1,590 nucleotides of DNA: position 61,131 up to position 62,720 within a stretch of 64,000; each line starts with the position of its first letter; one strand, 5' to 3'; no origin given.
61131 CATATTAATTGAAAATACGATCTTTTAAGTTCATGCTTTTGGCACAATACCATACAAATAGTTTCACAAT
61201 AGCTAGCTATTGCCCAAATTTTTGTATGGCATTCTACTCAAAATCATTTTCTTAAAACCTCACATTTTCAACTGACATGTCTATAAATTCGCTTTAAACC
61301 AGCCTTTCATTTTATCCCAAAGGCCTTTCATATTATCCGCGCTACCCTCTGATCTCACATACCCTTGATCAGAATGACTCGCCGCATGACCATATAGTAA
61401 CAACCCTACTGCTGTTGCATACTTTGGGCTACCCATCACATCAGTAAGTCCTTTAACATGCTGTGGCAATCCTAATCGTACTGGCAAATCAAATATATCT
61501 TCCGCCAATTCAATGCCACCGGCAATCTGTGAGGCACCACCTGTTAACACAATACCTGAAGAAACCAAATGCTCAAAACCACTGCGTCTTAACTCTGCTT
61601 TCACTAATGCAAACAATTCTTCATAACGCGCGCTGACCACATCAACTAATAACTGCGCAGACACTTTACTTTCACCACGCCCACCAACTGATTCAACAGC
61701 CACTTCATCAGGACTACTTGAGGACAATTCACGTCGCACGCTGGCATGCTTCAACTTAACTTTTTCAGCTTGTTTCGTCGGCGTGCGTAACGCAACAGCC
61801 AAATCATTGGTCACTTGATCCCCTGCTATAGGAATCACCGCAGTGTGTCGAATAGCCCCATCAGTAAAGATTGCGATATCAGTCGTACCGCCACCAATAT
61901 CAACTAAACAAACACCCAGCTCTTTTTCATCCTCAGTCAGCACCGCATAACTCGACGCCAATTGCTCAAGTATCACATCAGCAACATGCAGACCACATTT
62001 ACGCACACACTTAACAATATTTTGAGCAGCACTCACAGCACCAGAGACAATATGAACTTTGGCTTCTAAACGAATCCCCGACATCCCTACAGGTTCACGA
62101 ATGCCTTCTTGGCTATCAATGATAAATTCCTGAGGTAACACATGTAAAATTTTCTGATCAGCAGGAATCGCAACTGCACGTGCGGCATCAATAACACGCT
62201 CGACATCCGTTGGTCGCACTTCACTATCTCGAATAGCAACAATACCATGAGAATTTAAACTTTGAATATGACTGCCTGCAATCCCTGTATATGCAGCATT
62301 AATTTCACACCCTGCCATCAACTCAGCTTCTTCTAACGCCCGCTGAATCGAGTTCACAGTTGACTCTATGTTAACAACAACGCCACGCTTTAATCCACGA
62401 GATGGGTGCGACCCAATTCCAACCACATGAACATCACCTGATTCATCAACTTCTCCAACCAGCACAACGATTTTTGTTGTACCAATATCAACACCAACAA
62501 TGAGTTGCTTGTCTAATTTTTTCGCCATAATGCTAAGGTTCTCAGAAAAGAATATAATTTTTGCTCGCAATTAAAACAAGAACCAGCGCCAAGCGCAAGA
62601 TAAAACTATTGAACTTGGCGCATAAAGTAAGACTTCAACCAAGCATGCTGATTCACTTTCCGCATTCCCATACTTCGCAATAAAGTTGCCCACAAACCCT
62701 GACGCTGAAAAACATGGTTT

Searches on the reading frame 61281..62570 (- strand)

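Call 77: search_protein_families(library=ncbifam, proteins=[window:61281-62570:-], max_evalue=1e-10)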
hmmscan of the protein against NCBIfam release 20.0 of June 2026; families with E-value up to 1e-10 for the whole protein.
window:61281-62570:- (429 aa): 4 families
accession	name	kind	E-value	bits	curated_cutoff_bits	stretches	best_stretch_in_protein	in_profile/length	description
TIGR01174.1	ftsA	equivalog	1.1e-148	495.3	175.85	1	23-393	1-371/371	cell division protein FtsA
NF007009.0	PRK09472.1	equivalog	1.1e-131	439.8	409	1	15-427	1-418/420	cell division protein FtsA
NF011660.0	PRK15080.1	equivalog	3.2e-17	62.7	182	0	183-279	111-202/277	ethanolamine utilization protein EutJ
TIGR02529.1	EutJ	subfamily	9.7e-17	61.2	152.1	0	167-275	60-165/239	ethanolamine utilization protein EutJ family protein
